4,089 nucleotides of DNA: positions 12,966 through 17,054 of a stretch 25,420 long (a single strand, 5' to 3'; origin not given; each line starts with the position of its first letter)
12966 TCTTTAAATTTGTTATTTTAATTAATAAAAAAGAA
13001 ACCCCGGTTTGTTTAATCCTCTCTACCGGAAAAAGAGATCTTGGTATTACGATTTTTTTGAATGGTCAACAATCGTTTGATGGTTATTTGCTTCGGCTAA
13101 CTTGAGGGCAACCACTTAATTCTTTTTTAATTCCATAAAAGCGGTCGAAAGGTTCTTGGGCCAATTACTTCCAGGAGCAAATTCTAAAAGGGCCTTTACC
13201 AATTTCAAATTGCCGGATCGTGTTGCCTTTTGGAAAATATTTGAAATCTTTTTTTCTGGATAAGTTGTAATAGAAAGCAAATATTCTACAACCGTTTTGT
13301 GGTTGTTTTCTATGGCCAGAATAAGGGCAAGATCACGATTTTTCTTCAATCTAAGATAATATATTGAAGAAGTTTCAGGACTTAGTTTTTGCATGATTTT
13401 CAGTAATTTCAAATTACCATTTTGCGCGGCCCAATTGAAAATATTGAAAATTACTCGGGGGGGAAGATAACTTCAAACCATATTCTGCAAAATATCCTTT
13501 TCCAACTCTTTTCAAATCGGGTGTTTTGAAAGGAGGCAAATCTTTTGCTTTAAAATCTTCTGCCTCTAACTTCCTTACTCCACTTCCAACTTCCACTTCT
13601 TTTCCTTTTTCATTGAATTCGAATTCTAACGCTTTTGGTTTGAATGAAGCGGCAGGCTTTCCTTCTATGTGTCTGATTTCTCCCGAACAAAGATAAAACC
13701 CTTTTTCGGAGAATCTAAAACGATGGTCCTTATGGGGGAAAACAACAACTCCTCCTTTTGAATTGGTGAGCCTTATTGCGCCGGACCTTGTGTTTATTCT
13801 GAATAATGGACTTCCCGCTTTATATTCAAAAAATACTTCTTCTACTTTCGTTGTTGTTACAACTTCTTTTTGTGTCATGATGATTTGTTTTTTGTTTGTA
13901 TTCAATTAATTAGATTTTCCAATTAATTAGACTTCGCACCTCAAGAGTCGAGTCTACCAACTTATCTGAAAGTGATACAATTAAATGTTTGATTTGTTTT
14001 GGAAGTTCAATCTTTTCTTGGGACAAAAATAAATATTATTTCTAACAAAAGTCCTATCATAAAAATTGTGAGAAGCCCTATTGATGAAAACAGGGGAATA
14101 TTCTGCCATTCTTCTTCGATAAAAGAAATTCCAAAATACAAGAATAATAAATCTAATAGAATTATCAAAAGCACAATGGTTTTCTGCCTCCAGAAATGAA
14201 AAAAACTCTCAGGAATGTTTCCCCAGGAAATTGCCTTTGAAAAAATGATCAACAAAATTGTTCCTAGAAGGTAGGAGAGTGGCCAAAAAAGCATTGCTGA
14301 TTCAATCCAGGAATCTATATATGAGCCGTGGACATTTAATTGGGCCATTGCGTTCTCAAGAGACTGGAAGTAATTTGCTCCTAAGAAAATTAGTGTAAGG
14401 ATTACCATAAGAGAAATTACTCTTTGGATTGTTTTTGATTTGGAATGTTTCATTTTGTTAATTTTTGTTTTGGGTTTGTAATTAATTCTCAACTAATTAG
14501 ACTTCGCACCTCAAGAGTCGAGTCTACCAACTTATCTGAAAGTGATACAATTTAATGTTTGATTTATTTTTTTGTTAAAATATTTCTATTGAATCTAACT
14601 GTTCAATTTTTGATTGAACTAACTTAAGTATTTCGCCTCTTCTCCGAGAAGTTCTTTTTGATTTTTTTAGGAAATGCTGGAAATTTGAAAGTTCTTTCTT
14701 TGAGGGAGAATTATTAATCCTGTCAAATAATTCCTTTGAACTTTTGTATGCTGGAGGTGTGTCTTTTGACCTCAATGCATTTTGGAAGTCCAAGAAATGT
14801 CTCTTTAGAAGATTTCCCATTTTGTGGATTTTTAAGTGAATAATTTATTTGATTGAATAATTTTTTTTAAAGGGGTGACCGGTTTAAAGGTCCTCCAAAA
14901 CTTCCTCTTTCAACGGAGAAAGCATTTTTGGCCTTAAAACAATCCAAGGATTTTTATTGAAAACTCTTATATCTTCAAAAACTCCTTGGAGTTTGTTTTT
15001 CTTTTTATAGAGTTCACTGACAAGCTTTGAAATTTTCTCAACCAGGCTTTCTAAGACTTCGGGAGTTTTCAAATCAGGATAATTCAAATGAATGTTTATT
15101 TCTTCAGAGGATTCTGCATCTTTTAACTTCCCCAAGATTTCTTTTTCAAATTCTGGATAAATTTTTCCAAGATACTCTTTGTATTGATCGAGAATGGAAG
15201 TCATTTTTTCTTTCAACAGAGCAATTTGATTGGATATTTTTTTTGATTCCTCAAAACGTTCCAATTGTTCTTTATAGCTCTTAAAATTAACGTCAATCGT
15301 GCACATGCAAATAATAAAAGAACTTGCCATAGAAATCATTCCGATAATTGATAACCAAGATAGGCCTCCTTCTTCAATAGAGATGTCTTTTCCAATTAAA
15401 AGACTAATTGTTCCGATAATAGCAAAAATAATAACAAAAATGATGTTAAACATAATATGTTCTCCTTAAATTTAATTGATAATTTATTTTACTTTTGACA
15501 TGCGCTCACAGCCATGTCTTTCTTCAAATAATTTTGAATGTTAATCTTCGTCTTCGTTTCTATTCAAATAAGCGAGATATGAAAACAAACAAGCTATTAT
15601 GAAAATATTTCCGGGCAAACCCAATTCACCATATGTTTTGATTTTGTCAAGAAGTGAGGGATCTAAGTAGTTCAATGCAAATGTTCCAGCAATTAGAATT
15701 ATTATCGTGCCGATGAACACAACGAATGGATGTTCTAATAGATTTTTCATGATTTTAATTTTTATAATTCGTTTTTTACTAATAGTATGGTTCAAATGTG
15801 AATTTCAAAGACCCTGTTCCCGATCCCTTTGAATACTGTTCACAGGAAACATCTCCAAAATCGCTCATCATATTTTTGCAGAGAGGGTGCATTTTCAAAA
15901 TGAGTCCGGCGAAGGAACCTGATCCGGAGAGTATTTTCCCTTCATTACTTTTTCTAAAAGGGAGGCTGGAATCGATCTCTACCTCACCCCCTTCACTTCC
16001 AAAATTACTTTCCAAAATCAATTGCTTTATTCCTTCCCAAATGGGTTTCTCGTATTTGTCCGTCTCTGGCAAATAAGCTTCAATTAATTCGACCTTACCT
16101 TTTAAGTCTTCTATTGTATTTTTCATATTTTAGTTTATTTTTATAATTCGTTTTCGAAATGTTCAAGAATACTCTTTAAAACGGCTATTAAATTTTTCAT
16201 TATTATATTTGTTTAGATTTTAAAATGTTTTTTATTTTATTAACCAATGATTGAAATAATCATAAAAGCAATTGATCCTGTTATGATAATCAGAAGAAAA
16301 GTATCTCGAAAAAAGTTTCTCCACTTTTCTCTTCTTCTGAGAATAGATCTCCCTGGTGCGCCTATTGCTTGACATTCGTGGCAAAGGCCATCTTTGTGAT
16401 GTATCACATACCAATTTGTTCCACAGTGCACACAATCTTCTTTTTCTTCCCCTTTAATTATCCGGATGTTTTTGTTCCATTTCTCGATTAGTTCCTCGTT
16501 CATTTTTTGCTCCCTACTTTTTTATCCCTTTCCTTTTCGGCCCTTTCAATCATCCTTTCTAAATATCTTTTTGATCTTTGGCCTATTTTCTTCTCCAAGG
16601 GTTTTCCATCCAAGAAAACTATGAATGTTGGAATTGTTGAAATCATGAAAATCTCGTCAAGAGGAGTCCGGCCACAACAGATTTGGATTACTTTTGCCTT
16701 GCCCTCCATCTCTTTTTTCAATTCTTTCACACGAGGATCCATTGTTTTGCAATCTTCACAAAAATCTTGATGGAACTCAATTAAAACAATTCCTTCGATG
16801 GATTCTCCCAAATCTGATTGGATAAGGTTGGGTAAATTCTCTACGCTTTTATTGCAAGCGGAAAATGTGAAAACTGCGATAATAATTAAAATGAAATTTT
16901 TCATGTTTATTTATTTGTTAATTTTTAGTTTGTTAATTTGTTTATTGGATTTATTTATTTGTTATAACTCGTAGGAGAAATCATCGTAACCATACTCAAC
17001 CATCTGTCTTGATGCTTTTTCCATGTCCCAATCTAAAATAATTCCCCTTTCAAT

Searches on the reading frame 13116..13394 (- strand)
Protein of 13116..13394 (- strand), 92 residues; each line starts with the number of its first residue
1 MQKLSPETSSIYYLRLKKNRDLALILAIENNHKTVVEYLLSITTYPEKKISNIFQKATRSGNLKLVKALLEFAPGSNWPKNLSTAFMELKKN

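Call 59: search_protein_families(library=pfam, proteins=[window:13116-13394:-], max_evalue=0.05)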
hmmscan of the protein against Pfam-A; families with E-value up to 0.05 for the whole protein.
window:13116-13394:- (92 aa): 5 families
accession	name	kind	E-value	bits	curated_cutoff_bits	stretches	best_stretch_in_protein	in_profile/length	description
PF12796.13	Ank_2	-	3e-08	34.6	27.3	2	24-73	1-52/90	Ankyrin repeats (3 copies)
PF13606.12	Ank_3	-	3.3e-05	24.3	22.3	0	23-41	5-23/30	Ankyrin repeat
PF00023.36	Ank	-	0.00033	21.2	21.1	0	23-40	5-22/33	Ankyrin repeat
PF13637.12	Ank_4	-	0.0065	17.2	22.7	0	57-83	5-31/50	Ankyrin repeats (many copies)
PF13857.12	Ank_5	-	0.028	15.3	27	0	21-44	15-37/56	Ankyrin repeats (many copies)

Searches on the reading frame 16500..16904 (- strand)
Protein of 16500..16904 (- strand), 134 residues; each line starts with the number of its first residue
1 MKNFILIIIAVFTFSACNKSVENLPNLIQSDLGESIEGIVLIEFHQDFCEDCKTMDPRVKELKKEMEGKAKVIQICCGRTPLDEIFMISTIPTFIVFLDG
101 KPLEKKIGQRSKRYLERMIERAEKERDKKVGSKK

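Call 8: search_protein_families(library=pfam, proteins=[window:16500-16904:-], max_evalue=0.01)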
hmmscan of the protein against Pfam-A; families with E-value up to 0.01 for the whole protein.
window:16500-16904:- (134 aa): 3 families
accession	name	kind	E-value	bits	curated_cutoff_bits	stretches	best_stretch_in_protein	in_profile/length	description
PF00085.26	Thioredoxin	-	1e-13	51.6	23.5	1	37-120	18-102/103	Thioredoxin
PF13098.12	Thioredoxin_2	-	0.0019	19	27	1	40-115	8-100/104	Thioredoxin-like domain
PF13905.12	Thioredoxin_8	-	0.0027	18.5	27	0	39-83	3-49/94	Thioredoxin-like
